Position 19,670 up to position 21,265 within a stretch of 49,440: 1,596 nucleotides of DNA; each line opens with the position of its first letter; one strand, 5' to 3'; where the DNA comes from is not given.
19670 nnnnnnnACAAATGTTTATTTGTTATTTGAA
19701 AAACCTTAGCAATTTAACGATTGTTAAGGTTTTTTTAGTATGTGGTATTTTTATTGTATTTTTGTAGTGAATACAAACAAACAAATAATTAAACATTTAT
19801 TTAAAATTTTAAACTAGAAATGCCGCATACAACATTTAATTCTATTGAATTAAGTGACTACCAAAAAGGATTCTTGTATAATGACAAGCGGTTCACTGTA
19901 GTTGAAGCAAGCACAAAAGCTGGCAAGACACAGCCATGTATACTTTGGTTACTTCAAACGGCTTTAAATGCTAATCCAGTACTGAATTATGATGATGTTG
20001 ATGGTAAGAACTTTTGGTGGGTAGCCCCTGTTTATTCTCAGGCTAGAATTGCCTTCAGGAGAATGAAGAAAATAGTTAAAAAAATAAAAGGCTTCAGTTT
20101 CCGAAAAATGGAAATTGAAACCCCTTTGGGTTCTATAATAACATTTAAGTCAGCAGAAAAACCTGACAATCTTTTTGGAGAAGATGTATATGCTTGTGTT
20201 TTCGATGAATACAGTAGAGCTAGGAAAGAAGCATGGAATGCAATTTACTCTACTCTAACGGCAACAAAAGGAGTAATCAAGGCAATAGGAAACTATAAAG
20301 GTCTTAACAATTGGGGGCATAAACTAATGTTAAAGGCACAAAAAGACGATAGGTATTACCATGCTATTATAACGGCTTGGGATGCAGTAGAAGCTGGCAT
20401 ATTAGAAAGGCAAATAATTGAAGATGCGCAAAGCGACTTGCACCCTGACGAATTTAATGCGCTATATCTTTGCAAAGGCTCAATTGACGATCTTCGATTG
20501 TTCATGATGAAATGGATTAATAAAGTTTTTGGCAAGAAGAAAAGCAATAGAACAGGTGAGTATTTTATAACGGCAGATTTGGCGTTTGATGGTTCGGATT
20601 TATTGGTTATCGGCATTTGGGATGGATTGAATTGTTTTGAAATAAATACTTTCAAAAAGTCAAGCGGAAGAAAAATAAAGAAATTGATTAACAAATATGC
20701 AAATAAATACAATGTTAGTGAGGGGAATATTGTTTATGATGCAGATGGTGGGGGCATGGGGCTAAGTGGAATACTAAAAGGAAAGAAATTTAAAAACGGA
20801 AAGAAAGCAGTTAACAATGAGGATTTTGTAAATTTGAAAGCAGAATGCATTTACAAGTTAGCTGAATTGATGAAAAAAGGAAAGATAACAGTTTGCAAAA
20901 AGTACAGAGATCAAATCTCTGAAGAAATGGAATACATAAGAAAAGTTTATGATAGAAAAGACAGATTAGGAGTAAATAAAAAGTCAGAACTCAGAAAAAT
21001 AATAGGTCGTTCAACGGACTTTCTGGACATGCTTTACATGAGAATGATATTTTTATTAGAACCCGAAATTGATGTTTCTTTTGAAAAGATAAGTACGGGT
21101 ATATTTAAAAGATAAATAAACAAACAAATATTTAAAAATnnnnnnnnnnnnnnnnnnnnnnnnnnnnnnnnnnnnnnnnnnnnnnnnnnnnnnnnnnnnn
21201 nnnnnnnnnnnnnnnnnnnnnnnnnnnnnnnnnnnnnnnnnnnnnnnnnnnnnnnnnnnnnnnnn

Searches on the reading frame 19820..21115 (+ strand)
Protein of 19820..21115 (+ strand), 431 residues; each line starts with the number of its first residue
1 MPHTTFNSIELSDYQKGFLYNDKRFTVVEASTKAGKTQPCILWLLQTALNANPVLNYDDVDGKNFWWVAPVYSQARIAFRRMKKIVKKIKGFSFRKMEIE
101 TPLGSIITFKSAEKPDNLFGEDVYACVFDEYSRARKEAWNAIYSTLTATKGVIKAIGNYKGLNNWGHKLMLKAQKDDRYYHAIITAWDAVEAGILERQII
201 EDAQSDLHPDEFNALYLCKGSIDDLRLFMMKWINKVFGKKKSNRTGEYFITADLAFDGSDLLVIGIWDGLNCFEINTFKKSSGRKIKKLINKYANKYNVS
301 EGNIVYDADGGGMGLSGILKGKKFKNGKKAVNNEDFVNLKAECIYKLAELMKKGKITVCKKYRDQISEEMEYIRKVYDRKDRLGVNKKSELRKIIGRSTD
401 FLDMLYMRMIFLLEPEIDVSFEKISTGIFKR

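Call 10: search_protein_families(library=phrogs, proteins=[window:19820-21115:+], max_evalue=0.001)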
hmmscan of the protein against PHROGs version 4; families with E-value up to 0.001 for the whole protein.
window:19820-21115:+ (431 aa): 3 families
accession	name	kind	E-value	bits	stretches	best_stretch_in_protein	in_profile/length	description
phrog_2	-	head and packaging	5.8e-28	99.1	1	10-416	265-592/807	terminase large subunit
phrog_9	-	head and packaging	4.3e-08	33.4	1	1-149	194-348/812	terminase large subunit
phrog_5909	-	head and packaging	1.1e-06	29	0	273-377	139-236/285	terminase large subunit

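Call 14: search_dna_similar(query=window:19820-21115:+, collection=plasmids, mode=protein, max_rows=25)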
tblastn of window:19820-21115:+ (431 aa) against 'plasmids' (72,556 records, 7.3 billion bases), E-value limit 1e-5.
Records with a match: 920; places in all: 925; records where one place covers at least 80% of the query: 0.
Best place of each record, by identity: <60% 920.
By first word of the organism name: Klebsiella 340; Escherichia 205; Acinetobacter 112; Enterobacter 89; Yersinia 62; Salmonella 49; Citrobacter 25; Cronobacter 9; Shigella 7; Moellerella 3; and 14 more.
By predicted mobility (MOB-suite, as given by PLSDB): non-mobilizable 800; mobilizable 103; conjugative 17.
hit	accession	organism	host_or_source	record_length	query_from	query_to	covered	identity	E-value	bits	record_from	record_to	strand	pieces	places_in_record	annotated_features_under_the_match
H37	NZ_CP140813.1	Rhizobium beringeri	Trifolium pratense,whole organism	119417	2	264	61%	26.8%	9e-12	75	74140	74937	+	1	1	phage terminase large subunit | hypothetical protein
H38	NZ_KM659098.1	Sinorhizobium sp. LM21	Lubin copper mine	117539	4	212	48%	29.3%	1e-11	74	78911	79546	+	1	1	phage terminase large subunit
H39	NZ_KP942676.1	Pectobacterium carotovorum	Delia radicum,maggot intestine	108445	9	218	49%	28.7%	3e-10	70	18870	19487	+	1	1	phage terminase large subunit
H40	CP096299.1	Providencia sp. PROV236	Clinical or host-associated ...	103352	9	218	49%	28.7%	7e-10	69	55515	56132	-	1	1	record has no annotation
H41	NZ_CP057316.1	Klebsiella pneumoniae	culture,Pooled pig faecal samples ...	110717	4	218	50%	27.6%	7e-10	69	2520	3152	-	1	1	phage terminase large subunit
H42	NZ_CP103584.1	Klebsiella pneumoniae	Homo sapiens,blood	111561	4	218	50%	27.6%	7e-10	69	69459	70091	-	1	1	phage terminase large subunit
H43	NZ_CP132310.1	Shinella zoogloeoides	Homo sapiens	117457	15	212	46%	29.9%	1e-12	77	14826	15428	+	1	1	phage terminase large subunit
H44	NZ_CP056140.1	Klebsiella michiganensis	culture,Wastewater influent sample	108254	1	218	51%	26.8%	5e-10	69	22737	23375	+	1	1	phage terminase large subunit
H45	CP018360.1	Klebsiella oxytoca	Homo sapiens,Perirectal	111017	1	218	51%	26.8%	5e-10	69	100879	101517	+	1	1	terminase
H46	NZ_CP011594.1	Klebsiella oxytoca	Homo sapiens,Perirectal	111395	1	218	51%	26.8%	9e-10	69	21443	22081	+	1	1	phage terminase large subunit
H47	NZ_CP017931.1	Klebsiella oxytoca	Homo sapiens,blood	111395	1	218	51%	26.8%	9e-10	69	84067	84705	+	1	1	phage terminase large subunit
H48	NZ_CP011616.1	Klebsiella oxytoca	Homo sapiens,Urine/Genitourinary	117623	1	218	51%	26.8%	9e-10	69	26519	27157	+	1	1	phage terminase large subunit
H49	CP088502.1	Escherichia coli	Homo sapiens,blood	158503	4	218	50%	27.1%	5e-10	69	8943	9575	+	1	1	none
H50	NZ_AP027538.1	Escherichia coli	Homo sapiens,whole organism,feces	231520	4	218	50%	27.1%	5e-10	69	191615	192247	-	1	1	none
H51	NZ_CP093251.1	Moellerella wisconsensis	whole organism,Food: Red deer meat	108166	9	218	49%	27.8%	8e-9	66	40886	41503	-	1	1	phage terminase large subunit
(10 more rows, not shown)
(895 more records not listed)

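Call 15: search_dna_similar(query=window:19820-21115:+, collection=phages, mode=protein, max_rows=25)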
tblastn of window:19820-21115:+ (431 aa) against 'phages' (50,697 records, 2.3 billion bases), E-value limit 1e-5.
Records with a match: 74; places in all: 74; records where one place covers at least 80% of the query: 1.
Best place of each record, by identity: <60% 74.
By first word of the organism name: Pelagibacter 25; Rhizobium 10; Pseudomonas 6; Klebsiella 6; Escherichia 4; Polaribacter 4; Caudoviricetes 2; Cellulophaga 2; Flavobacterium 2; Bacteriophage 2; and 8 more.
By host as written in the record: Candidatus Pelagibacter ubique HTCC1062 14; - 11; Candidatus Pelagibacter sp. HTCC1062 5; Pseudomonas syringae pv. actinidiae 3; Candidatus Pelagibacter sp. HTCC7211 3; Candidatus Pelagibacter sp. FZCC0015 3; Cellulophaga baltica #10 2; Flavobacterium sp. 2; and 28 more.
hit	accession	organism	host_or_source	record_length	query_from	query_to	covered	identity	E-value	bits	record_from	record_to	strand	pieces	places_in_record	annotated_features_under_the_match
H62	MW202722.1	Caudoviricetes sp.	Manatee Spring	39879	23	411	90%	22.5%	9e-7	57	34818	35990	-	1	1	large subunit terminase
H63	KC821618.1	Cellulophaga phage phi10:1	Cellulophaga baltica #10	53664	100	416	74%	26.7%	6e-13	77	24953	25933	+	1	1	terminase large subunit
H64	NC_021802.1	Cellulophaga phage phi10:1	Cellulophaga baltica #10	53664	100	416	74%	26.7%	6e-13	77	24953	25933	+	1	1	terminase large subunit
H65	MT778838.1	Rhizobium phage V1VFA-S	-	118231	2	264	61%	26.8%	2e-12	75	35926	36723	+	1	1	putative terminase large subunit | HTH - DNA binding domain protein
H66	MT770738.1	Rhizobium phage B1VFA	Rhizobium leguminosarum VF39SM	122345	2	264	61%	26.8%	3e-12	75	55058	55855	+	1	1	putative terminase large subunit | HTH - DNA binding domain-containing protein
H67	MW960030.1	Rhizobium phage RHph_X66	R. phaseoli sv. phaseoli INC 2-5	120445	2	264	61%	26.2%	5e-12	74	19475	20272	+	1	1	terminase large subunit protein | hypothetical protein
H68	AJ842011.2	Flavobacterium phage 11b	Flavobacterium sp.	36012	246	416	40%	34.6%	3e-14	81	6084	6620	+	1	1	terminase large subunit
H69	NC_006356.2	Flavobacterium phage 11b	Flavobacterium sp.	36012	246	416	40%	34.6%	3e-14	81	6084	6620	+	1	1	terminase large subunit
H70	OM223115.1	Pseudomonas phage hairong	Pseudomonas syringae pv. actinidiae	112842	7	212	48%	28.7%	2e-6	57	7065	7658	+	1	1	large terminase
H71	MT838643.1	Bacteriophage sp.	human fecal samples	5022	233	411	42%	32.2%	3e-10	68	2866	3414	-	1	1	record has no annotation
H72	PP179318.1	Pseudomonas phage Nican01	Pseudomonas syringae CC0094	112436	9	212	47%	28.2%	3e-6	56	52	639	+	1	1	large terminase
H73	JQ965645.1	Salmonella phage SSU5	Salmonella enterica subsp. enterica ...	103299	4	218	50%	26.7%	6e-11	71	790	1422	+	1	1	putative terminase large subunit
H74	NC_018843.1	Salmonella phage SSU5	Salmonella enterica subsp. enterica ...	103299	4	218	50%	26.7%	6e-11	71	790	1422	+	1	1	terminase large subunit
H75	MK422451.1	Klebsiella phage ST13-OXA48phi12.3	Klebsiella pneumoniae ST13-OXA48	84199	4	218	50%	26.7%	2e-10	69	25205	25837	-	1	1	terminase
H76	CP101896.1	Klebsiella phage GArcari-2022b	Klebsiella pneumoniae strain 4011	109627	4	218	50%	26.7%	2e-10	69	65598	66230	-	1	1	record has no annotation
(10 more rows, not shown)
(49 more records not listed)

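Call 31: find_homologous_proteins(query=window:19820-21115:+, max_evalue=1e-10)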
Query window:19820-21115:+ (431 aa): 2210 proteins with E <= 1e-10 among 7044 candidates; the best 120 are listed.
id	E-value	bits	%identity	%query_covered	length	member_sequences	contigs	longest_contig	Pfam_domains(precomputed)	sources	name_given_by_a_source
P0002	2.3e-290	981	100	100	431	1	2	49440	-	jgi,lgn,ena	-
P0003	4.6e-143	495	54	94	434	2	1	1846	-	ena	-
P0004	8.1e-130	452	51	95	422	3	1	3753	-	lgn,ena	-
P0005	1.9e-107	378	47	97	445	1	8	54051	-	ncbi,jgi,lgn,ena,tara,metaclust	jgi:hypothetical protein|tara:strand:- start:6287 stop:7624 length:1338 start_codon:yes stop_codon:y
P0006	2.8e-106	374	47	95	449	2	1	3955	-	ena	-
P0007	3.0e-106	374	45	97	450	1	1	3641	PF03237.22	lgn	-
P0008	1.8e-105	372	48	94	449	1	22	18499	-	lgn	-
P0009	1.7e-103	365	46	95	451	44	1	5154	-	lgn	-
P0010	2.9e-103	364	47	95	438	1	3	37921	-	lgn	-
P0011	3.3e-103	364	46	94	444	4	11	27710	-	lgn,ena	-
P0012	3.9e-103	364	47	94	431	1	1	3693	-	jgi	-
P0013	4.5e-103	364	47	96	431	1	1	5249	-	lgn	-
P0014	1.2e-102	362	45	95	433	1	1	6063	-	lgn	-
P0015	4.4e-102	360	44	93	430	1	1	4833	-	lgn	-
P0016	6.8e-102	360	44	94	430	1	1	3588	-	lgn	-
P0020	3.0e-100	354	46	95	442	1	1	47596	-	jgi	-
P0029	1.2e-97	346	45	95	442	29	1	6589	-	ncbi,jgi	jgi:hypothetical protein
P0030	3.1e-97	344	45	94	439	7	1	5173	-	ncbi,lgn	-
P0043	2.6e-96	341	43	95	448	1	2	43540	-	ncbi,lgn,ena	-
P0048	7.2e-96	340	46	93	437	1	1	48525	-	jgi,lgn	-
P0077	6.1e-94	334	42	94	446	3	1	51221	-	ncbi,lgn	-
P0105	1.6e-92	329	42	97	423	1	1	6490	-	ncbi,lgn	-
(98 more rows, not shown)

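Call 33: list_cluster_members(proteins=[P0005, P0029, P0030, P0043, P0077, P0105, P0001])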
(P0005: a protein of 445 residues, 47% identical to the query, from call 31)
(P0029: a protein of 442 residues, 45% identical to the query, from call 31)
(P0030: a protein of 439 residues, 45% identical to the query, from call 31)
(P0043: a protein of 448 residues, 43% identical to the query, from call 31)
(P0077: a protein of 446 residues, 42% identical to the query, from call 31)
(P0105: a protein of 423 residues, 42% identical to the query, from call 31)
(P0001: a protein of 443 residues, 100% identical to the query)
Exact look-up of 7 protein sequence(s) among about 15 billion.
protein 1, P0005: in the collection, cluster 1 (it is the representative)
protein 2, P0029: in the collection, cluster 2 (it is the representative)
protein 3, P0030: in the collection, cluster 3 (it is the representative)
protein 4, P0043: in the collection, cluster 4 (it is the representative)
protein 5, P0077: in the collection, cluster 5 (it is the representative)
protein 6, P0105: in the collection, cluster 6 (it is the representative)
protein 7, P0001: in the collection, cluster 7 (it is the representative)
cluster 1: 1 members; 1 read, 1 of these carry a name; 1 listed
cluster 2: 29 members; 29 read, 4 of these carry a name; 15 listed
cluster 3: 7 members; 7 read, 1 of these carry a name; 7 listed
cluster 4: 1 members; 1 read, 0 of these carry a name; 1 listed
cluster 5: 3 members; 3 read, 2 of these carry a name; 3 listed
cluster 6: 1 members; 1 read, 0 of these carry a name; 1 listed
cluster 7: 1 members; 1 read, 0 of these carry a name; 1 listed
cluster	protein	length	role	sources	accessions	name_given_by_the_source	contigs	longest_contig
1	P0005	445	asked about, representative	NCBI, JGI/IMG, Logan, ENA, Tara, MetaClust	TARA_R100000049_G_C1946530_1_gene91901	hypothetical protein | strand:- start:6287 stop:7624 length:1338 start_codon:yes stop_codon:yes ... | TARA_037_MES_0.1-0.22_scaffold90528_3_gene87830 NOG311041 ""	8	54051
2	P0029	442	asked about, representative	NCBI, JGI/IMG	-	hypothetical protein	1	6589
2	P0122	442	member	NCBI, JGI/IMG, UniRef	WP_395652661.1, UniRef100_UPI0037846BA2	hypothetical protein [Brevundimonas sp.] | hypothetical protein | hypothetical protein n=1 Tax=Brevundimonas sp. TaxID=1871086 RepID=UPI0037846BA2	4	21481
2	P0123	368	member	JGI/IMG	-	hypothetical protein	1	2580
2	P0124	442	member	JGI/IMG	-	hypothetical protein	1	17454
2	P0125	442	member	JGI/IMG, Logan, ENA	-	-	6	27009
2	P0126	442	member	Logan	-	-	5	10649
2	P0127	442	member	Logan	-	-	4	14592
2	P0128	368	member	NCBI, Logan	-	-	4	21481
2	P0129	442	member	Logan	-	-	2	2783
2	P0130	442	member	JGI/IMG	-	-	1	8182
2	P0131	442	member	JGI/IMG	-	-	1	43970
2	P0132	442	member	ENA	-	-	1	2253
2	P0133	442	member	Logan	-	-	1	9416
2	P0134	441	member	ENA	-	-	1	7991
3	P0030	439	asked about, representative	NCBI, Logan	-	-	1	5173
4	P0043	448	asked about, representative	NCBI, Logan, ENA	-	-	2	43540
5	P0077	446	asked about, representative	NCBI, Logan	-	-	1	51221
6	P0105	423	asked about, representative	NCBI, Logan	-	-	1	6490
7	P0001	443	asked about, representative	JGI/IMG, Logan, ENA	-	-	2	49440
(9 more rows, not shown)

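Call 34: find_related_loci(query=A2, collection=genome_contigs, flank=10000)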
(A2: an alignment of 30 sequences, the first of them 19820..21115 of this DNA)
Query A2 (431 aa) in genome_contigs; peptide patterns used: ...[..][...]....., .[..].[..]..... (x = any residue, [..] = any of these).
96 stretches matched a pattern; 46 encode a relative of the query (tblastn E <= 1e-3); 46 distinct loci.
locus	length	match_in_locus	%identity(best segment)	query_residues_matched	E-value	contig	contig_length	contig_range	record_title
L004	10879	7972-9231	45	5-413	1e-102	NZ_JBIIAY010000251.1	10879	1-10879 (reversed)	MAG: Brevundimonas sp. isolate ME2000-06-06pf_3300042549_group1_bin98 Rohwer_bin1832_scaffold_4603_c1, whole genome shot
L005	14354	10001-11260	43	10-411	3e-95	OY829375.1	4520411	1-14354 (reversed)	MAG: Ekhidna sp. isolate 7368ff1e-2d32-42b0-92be-6699bdb098de genome assembly, chromosome: 1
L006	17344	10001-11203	43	11-413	8e-95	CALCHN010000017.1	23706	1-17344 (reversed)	MAG TPA_asm: uncultured Flavobacteriales bacterium isolate SRR6425777_bin.63_CONCOCT_v1.1_MAG genome assembly, contig: E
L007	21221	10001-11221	42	10-414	4e-92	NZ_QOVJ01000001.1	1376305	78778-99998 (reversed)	Leeuwenhoekiella aestuarii strain R-48165 Contig001, whole genome shotgun sequence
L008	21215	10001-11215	42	10-416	3e-89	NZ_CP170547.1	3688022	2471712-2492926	Epilithonimonas sp. UC225_85 chromosome, complete genome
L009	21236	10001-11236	39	11-419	5e-83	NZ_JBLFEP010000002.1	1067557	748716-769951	Maribacter sp. 2307UL18-2 2307UL18-2_2, whole genome shotgun sequence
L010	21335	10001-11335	40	5-418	5e-93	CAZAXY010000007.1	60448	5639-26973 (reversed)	MAG TPA_asm: uncultured Saprospiraceae bacterium isolate SRP065251_co1_79 genome assembly, contig: NODE_220_length_60448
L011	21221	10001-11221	36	10-415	1e-73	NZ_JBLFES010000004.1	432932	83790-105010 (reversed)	Maribacter sp. 2210JD10-5 2210JD10-5_4, whole genome shotgun sequence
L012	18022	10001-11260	41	11-428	3e-90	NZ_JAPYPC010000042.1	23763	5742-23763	MAG: Christiangramia sp. isolate PW1.concoct.216 PW1_2461_length_23763_cov_11.815252, whole genome shotgun sequence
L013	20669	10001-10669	45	11-239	8e-59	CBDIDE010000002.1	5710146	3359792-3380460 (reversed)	MAG: Lichenihabitans sp. isolate c7f0f75d-e799-4587-a59f-6d0fba1aeafc genome assembly, contig: contig_2, whole genome sh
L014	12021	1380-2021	48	11-230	2e-56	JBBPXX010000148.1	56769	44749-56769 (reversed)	MAG: Pyrinomonadales bacterium isolate bin.105 bin.105_S6Ck141_272595_length_56769_cov_27.8049, whole genome shotgun seq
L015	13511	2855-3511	46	6-230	6e-56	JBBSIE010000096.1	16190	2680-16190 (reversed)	MAG: Pyrinomonadales bacterium isolate LS3_sbin.26 LS3_sbin.26_K_526840_L_16190_cov_45.0950, whole genome shotgun sequen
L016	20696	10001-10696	44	11-248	1e-55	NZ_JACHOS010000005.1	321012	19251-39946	Methylorubrum rhodesianum strain DSM 5687 Ga0373205_05, whole genome shotgun sequence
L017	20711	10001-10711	42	3-244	8e-55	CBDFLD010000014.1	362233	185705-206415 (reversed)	MAG: Acidobacteriota bacterium isolate 4fe7eda5-706a-47f2-b94d-dac62684705c genome assembly, contig: contig_14, whole ge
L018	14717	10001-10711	42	3-244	2e-54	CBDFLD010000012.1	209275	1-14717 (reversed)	MAG: Acidobacteriota bacterium isolate 4fe7eda5-706a-47f2-b94d-dac62684705c genome assembly, contig: contig_12, whole ge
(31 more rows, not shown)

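Call 93: find_encoding_contigs(protein=P0005, flank=10000, max_places=3)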
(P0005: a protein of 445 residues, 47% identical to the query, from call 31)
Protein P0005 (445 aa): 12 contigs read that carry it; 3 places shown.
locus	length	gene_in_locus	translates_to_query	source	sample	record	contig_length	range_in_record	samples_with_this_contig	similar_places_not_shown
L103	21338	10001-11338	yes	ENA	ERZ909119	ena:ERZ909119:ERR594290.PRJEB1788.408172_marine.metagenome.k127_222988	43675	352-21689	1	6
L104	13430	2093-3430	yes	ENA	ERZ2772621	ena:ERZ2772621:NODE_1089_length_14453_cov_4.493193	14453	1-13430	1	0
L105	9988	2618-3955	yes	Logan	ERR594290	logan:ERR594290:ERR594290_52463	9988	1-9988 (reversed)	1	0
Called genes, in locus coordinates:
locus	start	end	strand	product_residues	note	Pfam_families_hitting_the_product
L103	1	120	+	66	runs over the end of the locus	-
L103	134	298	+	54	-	-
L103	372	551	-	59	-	-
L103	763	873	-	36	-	-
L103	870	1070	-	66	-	-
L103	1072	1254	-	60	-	-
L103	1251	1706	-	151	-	-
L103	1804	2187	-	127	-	-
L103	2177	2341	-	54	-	-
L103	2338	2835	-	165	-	-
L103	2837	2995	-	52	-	-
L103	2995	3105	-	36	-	-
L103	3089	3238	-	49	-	-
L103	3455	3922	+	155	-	-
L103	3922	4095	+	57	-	-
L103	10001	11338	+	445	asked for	-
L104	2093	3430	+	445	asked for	-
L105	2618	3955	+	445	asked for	-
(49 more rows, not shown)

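Call 94: find_encoding_contigs(protein=P0048, flank=10000, max_places=2)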
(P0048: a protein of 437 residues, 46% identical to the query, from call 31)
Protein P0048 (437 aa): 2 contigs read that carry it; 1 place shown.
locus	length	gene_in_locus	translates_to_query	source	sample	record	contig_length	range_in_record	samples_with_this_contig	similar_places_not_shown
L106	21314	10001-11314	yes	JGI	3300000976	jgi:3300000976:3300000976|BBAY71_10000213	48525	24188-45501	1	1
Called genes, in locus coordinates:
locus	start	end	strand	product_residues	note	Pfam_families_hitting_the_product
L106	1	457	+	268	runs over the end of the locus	-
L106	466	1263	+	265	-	-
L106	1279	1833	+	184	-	-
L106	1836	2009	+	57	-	-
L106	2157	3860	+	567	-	PF00145:DNA_methylase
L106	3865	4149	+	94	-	-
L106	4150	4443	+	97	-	-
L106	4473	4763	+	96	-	-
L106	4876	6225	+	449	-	PF17293:Arm-DNA-bind_5, PF13102:Phage_int_SAM_5, PF00589:Phage_integrase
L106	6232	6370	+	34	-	-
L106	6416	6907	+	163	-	-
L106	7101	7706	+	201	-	PF25185:Tad3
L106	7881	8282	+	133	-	-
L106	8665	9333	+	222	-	PF04480:DUF559, PF18741:MTES_1575 (faint)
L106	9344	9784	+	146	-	PF16677:GP3_package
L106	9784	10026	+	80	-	-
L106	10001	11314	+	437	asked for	-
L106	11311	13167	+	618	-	-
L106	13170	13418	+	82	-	-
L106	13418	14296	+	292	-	-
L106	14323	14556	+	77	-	-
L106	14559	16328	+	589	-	-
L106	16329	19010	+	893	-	PF26689:FIDD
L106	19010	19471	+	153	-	-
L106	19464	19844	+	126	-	-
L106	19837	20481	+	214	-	-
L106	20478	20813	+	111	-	-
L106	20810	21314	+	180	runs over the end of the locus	-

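Call 95: find_encoding_contigs(protein=P0020, flank=10000, max_places=1)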
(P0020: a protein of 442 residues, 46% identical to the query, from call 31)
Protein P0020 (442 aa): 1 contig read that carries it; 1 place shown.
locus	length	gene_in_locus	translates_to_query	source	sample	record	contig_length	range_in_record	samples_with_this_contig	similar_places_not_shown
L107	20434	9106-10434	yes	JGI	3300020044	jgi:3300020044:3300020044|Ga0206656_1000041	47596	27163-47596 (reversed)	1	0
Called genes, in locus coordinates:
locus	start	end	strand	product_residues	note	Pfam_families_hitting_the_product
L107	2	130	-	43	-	?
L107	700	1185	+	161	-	PF08774:VRR_NUC (weak)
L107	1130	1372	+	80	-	-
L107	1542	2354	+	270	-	-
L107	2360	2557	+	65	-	-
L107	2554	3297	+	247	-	-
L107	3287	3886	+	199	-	PF10544:T5orf172 (weak), PF13455:MUG113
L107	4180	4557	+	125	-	-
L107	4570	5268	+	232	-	PF04098:Rad52_Rad22 (faint)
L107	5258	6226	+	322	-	-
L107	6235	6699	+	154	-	PF09643:YopX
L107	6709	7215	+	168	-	-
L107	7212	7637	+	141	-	-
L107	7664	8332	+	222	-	-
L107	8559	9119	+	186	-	PF03592:Terminase_2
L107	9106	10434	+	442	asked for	-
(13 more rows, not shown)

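Call 96: find_encoding_contigs(protein=P0077, flank=10000, max_places=1)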
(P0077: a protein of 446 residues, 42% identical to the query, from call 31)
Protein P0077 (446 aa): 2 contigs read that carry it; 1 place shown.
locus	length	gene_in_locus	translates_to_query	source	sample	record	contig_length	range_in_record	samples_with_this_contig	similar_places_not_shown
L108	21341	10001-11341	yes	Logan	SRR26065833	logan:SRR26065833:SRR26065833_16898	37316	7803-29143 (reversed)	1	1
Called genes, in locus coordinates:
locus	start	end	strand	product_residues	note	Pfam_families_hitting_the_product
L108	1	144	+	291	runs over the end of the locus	PF03837:RecT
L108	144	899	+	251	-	PF23023:Anti-Pycsar_Apyc1, PF00753:Lactamase_B, PF12706:Lactamase_B_2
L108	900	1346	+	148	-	-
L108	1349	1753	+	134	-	PF00436:SSB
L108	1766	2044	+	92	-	-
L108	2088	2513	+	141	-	-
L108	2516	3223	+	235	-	-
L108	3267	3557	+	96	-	-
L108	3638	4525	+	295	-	-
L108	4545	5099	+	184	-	-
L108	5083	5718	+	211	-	-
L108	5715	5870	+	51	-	-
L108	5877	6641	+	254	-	PF02086:MethyltransfD12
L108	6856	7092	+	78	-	-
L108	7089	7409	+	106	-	PF24963:DUF7768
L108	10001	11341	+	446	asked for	-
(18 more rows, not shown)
